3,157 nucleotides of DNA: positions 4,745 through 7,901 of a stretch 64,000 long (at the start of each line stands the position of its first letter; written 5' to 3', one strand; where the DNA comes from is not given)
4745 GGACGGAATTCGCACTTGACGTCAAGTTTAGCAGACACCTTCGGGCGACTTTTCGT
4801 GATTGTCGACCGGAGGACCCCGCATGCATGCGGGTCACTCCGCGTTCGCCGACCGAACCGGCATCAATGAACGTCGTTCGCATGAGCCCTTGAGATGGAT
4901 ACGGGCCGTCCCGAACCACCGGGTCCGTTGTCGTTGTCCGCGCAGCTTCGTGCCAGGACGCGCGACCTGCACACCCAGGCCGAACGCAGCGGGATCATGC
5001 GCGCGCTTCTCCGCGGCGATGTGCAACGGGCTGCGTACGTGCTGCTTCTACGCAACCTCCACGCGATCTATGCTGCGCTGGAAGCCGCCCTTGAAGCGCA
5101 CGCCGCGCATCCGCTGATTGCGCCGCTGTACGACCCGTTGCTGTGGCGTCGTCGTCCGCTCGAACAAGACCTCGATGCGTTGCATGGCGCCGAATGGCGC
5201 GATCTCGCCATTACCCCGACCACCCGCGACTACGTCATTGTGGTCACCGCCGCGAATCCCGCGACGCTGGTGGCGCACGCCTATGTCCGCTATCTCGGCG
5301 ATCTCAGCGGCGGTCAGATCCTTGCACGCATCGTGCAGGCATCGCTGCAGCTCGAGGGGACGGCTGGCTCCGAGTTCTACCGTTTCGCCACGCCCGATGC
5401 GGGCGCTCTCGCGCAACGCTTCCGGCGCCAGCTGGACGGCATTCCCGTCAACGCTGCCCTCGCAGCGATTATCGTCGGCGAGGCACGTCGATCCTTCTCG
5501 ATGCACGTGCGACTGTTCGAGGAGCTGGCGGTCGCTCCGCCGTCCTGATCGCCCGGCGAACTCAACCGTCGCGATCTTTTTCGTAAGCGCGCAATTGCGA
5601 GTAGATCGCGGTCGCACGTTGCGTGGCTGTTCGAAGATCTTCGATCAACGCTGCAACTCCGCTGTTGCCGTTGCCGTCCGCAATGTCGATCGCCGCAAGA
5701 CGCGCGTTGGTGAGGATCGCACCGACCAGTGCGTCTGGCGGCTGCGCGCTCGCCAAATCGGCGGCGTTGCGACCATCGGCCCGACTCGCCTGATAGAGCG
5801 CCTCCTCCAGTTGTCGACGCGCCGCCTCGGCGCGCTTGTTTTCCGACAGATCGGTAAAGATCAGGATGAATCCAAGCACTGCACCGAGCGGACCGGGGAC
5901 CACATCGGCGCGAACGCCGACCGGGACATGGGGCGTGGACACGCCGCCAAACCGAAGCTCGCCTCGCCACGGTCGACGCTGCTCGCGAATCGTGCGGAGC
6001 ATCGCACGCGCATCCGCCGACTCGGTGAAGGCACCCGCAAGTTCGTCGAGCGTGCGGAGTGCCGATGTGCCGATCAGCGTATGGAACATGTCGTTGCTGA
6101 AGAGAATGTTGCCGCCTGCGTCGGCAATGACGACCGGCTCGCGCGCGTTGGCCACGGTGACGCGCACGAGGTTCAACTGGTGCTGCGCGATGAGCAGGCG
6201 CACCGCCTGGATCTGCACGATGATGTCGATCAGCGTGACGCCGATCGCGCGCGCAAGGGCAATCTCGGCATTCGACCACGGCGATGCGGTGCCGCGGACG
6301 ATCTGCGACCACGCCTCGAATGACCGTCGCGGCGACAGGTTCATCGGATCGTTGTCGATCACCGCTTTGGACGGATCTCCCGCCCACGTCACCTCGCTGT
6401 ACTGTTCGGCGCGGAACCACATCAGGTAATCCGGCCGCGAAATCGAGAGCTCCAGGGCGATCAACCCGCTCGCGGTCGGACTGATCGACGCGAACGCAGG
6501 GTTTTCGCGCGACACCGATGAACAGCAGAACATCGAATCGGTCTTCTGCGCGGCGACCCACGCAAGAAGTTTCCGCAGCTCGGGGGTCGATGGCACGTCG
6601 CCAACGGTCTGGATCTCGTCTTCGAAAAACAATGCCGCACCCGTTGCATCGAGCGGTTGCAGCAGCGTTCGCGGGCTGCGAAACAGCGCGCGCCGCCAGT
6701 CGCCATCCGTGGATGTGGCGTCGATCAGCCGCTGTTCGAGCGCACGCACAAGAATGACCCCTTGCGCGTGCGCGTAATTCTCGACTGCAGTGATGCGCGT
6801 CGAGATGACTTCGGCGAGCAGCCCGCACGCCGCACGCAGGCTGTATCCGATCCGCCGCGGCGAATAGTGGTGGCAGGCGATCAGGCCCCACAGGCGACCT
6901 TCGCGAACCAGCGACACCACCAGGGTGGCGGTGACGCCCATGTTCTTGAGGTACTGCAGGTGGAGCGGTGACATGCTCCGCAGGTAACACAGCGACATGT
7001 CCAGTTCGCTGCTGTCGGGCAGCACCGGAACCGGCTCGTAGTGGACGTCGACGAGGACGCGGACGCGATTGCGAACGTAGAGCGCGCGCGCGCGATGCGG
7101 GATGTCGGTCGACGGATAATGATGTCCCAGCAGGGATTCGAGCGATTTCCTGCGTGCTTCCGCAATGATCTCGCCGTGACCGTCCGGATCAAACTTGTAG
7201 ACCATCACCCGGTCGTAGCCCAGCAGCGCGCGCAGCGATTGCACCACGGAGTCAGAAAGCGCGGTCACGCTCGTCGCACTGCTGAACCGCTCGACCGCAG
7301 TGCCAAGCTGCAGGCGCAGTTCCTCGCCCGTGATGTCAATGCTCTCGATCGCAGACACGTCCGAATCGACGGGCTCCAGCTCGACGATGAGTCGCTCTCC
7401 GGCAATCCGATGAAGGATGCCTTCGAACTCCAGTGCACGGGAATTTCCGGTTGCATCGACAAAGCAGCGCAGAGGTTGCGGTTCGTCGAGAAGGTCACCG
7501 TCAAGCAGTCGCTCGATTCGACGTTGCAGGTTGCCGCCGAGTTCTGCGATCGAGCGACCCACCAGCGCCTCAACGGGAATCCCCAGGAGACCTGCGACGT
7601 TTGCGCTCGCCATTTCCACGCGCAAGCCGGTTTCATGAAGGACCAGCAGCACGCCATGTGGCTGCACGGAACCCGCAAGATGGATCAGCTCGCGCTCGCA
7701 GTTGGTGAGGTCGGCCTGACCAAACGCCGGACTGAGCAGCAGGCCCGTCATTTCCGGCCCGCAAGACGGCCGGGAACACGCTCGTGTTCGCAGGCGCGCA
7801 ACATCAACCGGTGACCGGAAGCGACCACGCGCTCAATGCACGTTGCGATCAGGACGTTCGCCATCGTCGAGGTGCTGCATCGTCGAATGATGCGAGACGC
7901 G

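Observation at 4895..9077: Rewired near-IR switch: BphP1 plus an HTH-less PpsR2 plus heme oxygenase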

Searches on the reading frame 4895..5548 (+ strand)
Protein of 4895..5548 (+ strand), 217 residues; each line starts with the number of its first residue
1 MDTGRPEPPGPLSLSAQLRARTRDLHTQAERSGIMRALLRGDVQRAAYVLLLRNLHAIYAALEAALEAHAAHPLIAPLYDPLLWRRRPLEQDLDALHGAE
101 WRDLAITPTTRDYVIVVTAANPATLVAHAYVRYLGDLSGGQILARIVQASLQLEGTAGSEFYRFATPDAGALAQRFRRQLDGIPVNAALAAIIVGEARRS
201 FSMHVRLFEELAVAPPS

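Call 7: search_protein_families(library=pfam, proteins=[window:4895-5548:+], max_evalue=0.1)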
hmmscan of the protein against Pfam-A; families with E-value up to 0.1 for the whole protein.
window:4895-5548:+ (217 aa): 1 family
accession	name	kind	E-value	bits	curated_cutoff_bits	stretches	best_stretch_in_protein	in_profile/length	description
PF01126.25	Heme_oxygenase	-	1.6e-53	182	23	1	13-210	2-204/204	Heme oxygenase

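Call 8: search_protein_families(library=ncbifam, proteins=[window:4895-5548:+], max_evalue=0.01)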
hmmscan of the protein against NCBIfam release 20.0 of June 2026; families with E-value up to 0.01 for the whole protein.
window:4895-5548:+ (217 aa): 0 families

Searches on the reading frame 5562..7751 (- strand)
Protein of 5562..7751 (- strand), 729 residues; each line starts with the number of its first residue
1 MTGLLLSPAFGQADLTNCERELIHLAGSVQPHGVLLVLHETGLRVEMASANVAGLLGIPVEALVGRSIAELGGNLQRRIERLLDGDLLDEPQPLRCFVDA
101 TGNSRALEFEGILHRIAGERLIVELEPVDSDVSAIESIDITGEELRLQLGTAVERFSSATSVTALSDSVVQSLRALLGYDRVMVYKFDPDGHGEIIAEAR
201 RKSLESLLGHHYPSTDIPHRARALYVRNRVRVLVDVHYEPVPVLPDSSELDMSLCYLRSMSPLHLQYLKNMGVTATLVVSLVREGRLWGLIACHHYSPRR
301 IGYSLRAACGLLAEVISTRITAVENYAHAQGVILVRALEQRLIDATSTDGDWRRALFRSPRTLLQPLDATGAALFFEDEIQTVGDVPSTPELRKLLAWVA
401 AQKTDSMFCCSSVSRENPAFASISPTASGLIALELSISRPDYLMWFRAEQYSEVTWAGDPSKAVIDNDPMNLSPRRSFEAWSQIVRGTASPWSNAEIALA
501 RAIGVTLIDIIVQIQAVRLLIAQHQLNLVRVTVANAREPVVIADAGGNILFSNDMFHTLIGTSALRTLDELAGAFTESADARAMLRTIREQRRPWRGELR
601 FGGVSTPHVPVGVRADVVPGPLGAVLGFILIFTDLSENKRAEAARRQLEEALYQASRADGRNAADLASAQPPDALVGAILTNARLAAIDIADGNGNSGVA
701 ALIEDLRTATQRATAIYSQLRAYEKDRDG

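Call 7: search_protein_families(library=pfam, proteins=[window:5562-7751:-], max_evalue=0.1)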
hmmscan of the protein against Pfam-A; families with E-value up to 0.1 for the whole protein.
window:5562-7751:- (729 aa): 7 families
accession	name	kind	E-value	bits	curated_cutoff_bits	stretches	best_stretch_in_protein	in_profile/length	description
PF00360.26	PHY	-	5.9e-50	169.6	27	1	336-513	2-180/183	Phytochrome region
PF08446.17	PAS_2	-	1.5e-18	67.9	21.4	1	18-128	1-107/107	PAS fold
PF01590.32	GAF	-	4.7e-16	60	22.4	1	164-320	4-129/133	GAF domain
PF13426.13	PAS_9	-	2.9e-08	34.4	27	1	538-637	2-103/103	PAS domain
PF08448.16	PAS_4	-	4.4e-06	27.3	23.1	1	36-89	9-67/110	PAS fold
PF00989.32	PAS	-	6.5e-05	23.3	22.6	1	529-634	3-112/113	PAS fold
PF13188.13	PAS_8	-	0.0056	17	21.8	0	533-569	7-40/65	PAS domain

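Call 8: search_protein_families(library=ncbifam, proteins=[window:5562-7751:-], max_evalue=0.01)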
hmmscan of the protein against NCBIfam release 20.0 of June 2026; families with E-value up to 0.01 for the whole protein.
window:5562-7751:- (729 aa): 3 families
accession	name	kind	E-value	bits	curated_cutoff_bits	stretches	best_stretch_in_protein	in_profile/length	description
NF041576.1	bacphytchrmBphP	equivalog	3.6e-109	365.8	1040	1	9-588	4-585/622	bacteriophytochrome BphP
NF008468.0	PRK11360.1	equivalog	0.00053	18.5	646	1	527-648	268-390/616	two-component system sensor histidine kinase AtoS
NF046020.1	HisKinCckABruc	equivalog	0.0022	15.9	1000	1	503-592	63-155/868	cell cycle histidine kinase CckA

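Call 23: search_solved_structures(query=window:5562-7751:-, max_evalue=1e-20, show_alignments=1)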
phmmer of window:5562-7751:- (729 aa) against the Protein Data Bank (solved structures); distinct sequences matched with E-value up to 1e-20: 100 (the best 60 are shown).
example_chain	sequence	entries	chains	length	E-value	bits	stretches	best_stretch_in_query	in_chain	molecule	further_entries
4gw9_A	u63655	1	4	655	4.8e-173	580.5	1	7-641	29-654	bacteriophytochrome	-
5oy5_A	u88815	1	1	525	9.8e-148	496.9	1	7-513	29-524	BphP1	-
6bap_A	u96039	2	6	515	4.2e-99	336.1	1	12-513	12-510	Photoreceptor-histidine kinase BphP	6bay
6bao_A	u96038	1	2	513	1.1e-97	331.4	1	12-513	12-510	Photoreceptor-histidine kinase BphP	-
9jry_A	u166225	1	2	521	2.1e-92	314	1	13-512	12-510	FiDCB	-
2vea_A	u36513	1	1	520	5.3e-91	309.4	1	14-513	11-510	PHYTOCHROME-LIKE PROTEIN CPH1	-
4r70_A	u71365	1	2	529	6.6e-91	309.1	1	13-512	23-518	Bacteriophytochrome (Light-regulated signal transduction histidine kinase), PhyB2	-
3zq5_A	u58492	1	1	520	1.9e-90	307.5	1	14-513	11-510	PHYTOCHROME-LIKE PROTEIN CPH1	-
8rvx_A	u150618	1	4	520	3.7e-90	306.6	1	14-513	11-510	Phytochrome-like protein Cph1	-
8uph_A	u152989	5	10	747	2.2e-89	304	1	7-519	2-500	Bacteriophytochrome (Light-regulated signal transduction histidine kinase)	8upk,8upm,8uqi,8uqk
9ys3_A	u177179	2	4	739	2.7e-88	300.4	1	15-519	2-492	Bacteriophytochrome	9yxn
7jr5_A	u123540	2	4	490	3.8e-88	299.9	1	7-502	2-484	Photoreceptor-histidine kinase BphP | histidine kinase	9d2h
6ptq_A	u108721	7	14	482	6.5e-87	295.9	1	14-502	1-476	Photoreceptor-histidine kinase BphP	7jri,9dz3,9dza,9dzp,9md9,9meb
6ptx_A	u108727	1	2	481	6.7e-87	295.8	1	14-501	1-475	Photoreceptor-histidine kinase BphP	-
6ndo_A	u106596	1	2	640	7.2e-87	295.7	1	9-591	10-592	Bacteriophytochrome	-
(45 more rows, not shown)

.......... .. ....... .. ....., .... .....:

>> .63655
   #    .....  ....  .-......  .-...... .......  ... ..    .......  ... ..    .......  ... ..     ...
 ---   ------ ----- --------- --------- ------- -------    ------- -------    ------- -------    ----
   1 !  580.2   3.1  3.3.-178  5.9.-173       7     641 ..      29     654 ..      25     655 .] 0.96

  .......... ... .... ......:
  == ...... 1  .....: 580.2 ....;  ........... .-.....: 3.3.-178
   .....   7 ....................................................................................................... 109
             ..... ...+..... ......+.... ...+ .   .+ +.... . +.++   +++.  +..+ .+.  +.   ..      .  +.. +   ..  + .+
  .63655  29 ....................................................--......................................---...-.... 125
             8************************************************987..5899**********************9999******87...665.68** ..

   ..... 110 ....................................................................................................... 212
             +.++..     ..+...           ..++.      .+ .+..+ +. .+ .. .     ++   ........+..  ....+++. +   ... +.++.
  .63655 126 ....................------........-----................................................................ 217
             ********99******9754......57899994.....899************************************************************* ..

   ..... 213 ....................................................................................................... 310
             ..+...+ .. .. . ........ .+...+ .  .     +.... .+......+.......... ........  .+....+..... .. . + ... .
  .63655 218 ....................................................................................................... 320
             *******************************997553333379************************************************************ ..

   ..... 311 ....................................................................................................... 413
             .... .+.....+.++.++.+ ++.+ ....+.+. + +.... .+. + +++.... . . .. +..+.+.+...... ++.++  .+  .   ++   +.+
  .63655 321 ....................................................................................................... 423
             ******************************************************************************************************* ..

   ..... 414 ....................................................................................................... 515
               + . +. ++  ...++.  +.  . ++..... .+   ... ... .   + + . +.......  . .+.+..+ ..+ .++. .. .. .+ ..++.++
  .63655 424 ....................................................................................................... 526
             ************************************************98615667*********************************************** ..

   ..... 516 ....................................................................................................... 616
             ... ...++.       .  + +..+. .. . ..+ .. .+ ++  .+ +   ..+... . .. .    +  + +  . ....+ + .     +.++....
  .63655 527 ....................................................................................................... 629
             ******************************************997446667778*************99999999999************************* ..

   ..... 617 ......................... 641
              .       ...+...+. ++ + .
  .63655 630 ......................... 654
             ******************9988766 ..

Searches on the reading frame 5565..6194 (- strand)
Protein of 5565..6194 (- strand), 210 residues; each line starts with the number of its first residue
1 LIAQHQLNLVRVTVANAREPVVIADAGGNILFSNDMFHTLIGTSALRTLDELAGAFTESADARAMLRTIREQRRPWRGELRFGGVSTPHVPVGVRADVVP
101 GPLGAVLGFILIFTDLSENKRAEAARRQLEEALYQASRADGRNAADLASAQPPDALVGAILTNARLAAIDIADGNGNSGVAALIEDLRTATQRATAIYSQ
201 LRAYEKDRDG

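Call 75: predict_structure(protein=window:5565-6194:-)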
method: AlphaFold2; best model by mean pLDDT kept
length: 210 residues; sequences in the alignment: 1
mean_pLDDT: 38.4   pTM: 0.28
mean pLDDT of the five models: 38.4, 38.3, 36.1, 34.8, 33.3
residues with pLDDT >= 90: 0; 70-90: 1; 50-70: 18; < 50: 191
segments of 3 or more residues with pLDDT < 50: 1-140, 142-157, 160-177, 184-189, 193-196
pLDDT, mean of each block of 10 residues (from residue 1): 24 26 32 36 34 36 42 32 30 30 35 32 42 42 41 44 47 47 50 49 53
secondary structure, 60 per line:
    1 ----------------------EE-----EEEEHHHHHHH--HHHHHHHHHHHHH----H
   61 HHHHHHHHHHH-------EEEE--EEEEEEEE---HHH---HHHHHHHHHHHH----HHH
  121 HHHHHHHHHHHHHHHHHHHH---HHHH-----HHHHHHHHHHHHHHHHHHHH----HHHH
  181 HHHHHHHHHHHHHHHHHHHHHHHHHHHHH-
elements in order: E30-33 H34-40 H43-55 H60-71 E79-82 E85-92 H102-113 H118-140 H144-147 H153-172 H177-209
